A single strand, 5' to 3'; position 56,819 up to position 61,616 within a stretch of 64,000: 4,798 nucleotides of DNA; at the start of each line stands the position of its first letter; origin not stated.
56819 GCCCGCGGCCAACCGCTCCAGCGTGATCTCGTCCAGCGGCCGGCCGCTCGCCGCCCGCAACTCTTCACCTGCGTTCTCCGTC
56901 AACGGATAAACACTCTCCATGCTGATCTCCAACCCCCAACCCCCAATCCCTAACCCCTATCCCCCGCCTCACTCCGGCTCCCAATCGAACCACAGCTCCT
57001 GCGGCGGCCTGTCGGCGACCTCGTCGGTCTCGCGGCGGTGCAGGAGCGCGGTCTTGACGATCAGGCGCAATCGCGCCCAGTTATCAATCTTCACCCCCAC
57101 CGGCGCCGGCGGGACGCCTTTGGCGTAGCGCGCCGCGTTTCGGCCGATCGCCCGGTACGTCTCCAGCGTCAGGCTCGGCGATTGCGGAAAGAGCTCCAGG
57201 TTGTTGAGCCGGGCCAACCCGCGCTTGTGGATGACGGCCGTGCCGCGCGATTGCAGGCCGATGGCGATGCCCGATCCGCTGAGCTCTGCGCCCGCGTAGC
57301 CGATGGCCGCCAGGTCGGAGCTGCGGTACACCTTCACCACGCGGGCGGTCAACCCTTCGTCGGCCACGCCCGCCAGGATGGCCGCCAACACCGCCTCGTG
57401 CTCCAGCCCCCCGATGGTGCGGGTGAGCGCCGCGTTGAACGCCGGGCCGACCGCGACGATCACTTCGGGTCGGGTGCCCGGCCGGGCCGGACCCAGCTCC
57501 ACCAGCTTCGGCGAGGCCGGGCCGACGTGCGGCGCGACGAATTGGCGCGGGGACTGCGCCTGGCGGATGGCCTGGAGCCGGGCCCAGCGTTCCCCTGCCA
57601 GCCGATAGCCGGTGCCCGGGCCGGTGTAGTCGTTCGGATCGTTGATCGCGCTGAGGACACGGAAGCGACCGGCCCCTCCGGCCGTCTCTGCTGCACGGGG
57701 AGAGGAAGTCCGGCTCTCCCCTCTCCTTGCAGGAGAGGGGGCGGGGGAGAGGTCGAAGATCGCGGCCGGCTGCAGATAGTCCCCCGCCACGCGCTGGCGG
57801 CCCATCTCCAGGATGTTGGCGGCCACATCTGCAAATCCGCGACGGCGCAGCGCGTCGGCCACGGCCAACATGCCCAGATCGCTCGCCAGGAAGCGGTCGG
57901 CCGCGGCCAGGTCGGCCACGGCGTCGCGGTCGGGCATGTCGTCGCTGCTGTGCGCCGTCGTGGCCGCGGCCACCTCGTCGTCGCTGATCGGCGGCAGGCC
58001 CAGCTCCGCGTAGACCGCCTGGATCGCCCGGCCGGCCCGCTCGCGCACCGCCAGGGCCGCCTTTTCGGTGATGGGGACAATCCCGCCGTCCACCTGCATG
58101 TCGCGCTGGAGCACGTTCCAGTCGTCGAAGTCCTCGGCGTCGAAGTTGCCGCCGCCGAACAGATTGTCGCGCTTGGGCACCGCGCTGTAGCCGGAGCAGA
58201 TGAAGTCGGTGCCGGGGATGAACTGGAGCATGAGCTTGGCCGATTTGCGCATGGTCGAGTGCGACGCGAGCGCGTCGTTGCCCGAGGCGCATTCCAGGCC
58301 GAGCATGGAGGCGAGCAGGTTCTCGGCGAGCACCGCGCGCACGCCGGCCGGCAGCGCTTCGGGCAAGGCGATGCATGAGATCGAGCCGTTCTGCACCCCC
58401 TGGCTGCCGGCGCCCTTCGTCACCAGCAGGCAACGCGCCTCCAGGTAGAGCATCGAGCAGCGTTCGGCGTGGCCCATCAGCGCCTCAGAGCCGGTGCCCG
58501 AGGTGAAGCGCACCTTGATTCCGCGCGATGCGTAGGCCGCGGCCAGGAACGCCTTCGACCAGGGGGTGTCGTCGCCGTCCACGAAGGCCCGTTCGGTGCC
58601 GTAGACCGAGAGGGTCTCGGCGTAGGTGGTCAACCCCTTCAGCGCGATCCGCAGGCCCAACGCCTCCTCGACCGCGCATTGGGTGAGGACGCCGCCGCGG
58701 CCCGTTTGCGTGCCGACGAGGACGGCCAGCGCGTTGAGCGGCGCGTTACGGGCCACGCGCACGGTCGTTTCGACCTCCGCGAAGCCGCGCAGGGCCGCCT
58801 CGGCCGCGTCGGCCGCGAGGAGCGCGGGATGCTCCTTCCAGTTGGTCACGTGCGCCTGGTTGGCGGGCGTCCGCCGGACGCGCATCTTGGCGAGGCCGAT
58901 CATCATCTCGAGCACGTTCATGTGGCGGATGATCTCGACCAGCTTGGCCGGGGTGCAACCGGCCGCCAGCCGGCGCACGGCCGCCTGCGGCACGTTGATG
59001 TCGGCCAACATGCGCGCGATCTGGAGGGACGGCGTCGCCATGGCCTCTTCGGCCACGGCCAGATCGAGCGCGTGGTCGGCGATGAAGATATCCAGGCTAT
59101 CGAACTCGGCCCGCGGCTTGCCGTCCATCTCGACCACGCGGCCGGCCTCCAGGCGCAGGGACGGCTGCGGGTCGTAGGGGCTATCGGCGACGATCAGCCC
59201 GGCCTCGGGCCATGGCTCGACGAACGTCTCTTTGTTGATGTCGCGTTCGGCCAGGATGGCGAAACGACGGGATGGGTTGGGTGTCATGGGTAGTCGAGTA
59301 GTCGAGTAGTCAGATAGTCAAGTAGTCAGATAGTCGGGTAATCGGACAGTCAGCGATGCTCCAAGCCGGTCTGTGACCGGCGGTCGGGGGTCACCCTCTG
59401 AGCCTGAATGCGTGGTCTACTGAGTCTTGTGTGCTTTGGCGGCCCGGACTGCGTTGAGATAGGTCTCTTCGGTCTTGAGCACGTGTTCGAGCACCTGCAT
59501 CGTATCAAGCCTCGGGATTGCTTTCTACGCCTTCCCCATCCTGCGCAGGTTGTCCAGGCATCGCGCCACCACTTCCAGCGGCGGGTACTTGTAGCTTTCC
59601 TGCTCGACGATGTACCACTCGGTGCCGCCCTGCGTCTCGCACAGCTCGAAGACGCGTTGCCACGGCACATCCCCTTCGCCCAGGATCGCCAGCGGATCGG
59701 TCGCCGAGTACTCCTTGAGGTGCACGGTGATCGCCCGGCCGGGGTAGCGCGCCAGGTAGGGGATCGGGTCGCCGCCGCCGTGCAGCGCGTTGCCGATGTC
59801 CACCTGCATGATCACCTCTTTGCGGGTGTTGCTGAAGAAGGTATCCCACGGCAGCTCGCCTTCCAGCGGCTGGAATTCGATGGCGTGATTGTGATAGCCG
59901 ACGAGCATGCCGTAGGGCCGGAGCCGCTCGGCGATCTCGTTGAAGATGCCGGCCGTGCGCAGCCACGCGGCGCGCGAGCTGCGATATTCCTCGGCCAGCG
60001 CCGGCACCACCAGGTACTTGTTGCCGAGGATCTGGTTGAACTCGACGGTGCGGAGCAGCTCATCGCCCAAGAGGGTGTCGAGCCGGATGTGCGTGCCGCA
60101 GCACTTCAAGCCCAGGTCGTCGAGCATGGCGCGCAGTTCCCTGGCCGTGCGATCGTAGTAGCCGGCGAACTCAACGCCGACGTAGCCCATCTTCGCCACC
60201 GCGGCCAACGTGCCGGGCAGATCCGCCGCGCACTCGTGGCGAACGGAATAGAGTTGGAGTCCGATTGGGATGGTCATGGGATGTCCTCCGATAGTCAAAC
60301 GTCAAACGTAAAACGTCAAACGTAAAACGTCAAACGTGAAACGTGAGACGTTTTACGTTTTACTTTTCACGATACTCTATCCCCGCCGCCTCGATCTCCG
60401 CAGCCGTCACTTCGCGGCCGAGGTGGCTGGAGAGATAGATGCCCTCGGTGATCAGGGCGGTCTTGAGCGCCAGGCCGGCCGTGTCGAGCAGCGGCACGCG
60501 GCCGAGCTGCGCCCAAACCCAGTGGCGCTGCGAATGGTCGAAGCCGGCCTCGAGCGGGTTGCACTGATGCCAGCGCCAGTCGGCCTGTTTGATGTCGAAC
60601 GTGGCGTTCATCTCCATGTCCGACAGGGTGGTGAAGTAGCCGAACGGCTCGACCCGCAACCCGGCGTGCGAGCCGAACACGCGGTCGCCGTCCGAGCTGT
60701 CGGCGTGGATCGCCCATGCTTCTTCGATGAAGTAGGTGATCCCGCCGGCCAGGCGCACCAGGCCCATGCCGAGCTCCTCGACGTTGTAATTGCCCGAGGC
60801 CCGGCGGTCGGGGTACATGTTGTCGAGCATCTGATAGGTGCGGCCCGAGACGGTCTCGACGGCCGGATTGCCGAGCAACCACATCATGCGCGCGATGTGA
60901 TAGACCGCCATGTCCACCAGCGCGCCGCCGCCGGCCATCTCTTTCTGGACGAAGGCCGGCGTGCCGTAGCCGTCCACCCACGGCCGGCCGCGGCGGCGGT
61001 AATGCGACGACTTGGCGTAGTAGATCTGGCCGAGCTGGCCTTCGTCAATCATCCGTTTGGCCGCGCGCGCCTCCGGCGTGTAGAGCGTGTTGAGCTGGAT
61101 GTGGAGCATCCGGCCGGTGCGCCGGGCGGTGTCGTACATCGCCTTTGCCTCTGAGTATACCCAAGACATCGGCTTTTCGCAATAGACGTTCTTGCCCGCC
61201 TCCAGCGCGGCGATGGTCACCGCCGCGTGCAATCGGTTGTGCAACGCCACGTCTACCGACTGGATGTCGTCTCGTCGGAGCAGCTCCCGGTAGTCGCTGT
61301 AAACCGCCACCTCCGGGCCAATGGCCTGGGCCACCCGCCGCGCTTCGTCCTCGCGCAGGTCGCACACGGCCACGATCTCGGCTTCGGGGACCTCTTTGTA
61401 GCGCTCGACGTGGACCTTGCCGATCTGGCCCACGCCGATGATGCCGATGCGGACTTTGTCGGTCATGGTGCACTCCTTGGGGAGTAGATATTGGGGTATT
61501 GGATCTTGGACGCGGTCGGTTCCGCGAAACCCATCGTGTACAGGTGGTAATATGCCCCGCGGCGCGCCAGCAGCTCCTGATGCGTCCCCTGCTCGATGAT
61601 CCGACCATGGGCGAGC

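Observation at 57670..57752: Hairpin-forming palindrome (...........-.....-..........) inserted in frame in the dehydratase large-subunit region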

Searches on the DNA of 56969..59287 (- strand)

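Call 42: search_rna_families(sources=[L004, L006, L005, L018, L031, L051, L088, L118, L092, L054], threshold=evalue, max_evalue=1)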
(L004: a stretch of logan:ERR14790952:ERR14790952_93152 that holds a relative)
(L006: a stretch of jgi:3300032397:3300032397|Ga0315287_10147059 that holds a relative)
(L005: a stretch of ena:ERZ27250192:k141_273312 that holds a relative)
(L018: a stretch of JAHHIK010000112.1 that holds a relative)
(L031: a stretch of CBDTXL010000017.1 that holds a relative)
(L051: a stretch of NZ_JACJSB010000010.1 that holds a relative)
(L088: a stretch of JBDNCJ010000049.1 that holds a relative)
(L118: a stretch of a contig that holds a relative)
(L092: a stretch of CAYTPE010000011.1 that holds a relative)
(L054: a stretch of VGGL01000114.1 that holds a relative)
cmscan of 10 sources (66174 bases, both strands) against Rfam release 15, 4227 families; matches with E-value up to 1: 23.
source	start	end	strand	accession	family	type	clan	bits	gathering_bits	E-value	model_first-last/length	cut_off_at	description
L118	4400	4491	+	RF00707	mir-197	Gene; miRNA;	-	45.9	74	6.4e-05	1-75/75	no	mir-197 microRNA precursor family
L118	4410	4481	-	RF03558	mir-629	Gene; miRNA;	-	42.9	72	0.0012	1-83/83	no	mir-629 microRNA precursor family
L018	6472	6550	-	RF00029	Intron_gpII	Intron;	-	41.6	40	9.5e-05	1-77/77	no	Group II catalytic intron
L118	4395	4496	+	RF03629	mir-641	Gene; miRNA;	-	35.8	100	0.004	1-98/98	no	mir-641 microRNA precursor family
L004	1837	1915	+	RF01897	mir-188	Gene; miRNA;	-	33.9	72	0.0051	1-84/84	no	mir-188 microRNA precursor family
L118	4397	4494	-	RF03184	mir-1250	Gene; miRNA;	-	33.8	80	0.0078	1-104/104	no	mir-1250 microRNA precursor family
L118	4409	4482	-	RF03261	mir-1759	Gene; miRNA;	-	33.5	58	0.014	1-75/75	no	mir-1759 microRNA precursor family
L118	4407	4484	-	RF00988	mir-657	Gene; miRNA;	-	32.2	69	0.023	1-86/86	no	mir-657 microRNA precursor family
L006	1944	2018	-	RF04096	mir-4433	Gene; miRNA;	-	31.8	77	0.025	1-83/83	no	mir-4433 microRNA precursor family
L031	2442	2536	-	RF03488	mir-2366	Gene; miRNA;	-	31.5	68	0.073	1-83/83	no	mir-2366 microRNA precursor family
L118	4403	4488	+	RF03261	mir-1759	Gene; miRNA;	-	31.3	58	0.052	1-75/75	no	mir-1759 microRNA precursor family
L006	1944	2018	+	RF04096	mir-4433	Gene; miRNA;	-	30.5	77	0.056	1-83/83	no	mir-4433 microRNA precursor family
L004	1829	1923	+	RF03861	mir-4484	Gene; miRNA;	-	29.3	90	0.4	1-89/89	no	mir-4484 microRNA precursor family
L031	2449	2527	-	RF03509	mir-4660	Gene; miRNA;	-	29.2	87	0.082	1-86/86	no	mir-4660 microRNA precursor family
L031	2449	2527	+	RF03509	mir-4660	Gene; miRNA;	-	28.7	87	0.11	1-86/86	no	mir-4660 microRNA precursor family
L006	1942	2027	-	RF03301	mir-3154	Gene; miRNA;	-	28.5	64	0.23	1-86/86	no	mir-3154 microRNA precursor family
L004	1855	1898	-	RF03383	mir-1976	Gene; miRNA;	-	28.4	71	0.13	1-52/52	no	mir-1976 microRNA precursor family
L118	4400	4493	+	RF03954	mir-8993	Gene; miRNA;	-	27.9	99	0.26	1-95/95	no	mir-8993 microRNA precursor family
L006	1954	2004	+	RF04240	mir-4716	Gene; miRNA;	-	27.5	76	0.18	1-84/84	no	mir-4716 microRNA precursor family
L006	1943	2027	-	RF03179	mir-1182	Gene; miRNA;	-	26.8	90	0.81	1-96/96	no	mir-1182 microRNA precursor family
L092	4651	4760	-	RF04211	MIR5185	Gene; miRNA;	-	26.2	101.7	0.86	1-111/111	no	MIR5185 microRNA precursor family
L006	1954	2004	-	RF04240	mir-4716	Gene; miRNA;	-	25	76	0.88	1-84/84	no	mir-4716 microRNA precursor family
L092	2284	2321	-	RF01762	whalefall-1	Gene; sRNA;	-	21.3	37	0.55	1-56/56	no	Whalefall-1 RNA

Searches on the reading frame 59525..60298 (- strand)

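Call 80: search_protein_families(library=pfam, proteins=[window:59525-60298:-], max_evalue=0.00001)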
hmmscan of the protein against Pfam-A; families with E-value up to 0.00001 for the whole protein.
window:59525-60298:- (257 aa): 1 family
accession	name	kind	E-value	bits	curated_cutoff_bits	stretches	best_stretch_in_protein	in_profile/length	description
PF01261.30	AP_endonuc_2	-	9e-16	58.7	31.1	1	31-252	1-247/249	Xylose isomerase-like TIM barrel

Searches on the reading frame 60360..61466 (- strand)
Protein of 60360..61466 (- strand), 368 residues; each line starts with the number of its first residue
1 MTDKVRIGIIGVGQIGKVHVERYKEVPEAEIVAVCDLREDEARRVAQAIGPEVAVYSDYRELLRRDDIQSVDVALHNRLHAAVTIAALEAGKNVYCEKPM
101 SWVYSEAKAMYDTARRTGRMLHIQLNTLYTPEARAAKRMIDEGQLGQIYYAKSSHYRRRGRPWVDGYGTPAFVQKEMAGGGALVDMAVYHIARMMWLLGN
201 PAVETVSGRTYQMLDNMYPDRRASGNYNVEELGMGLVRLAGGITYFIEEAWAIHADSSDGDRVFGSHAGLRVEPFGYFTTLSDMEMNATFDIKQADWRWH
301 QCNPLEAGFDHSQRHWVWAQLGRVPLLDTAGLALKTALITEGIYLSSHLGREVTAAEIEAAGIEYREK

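Call 99: search_protein_families(library=pfam, proteins=[window:60360-61466:-], max_evalue=0.0001)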
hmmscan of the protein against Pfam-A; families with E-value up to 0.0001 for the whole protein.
window:60360-61466:- (368 aa): 3 families
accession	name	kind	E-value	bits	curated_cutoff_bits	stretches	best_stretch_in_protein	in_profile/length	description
PF01408.29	GFO_IDH_MocA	-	1.5e-28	100.4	24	1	5-123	1-118/120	Oxidoreductase family, NAD-binding Rossmann fold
PF22725.1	GFO_IDH_MocA_C3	-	6.5e-17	62.1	27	1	134-270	2-123/124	GFO/IDH/MocA C-terminal domain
PF02894.22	GFO_IDH_MocA_C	-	6e-10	39.7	22.9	1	137-242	1-94/218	Oxidoreductase family, C-terminal alpha/beta domain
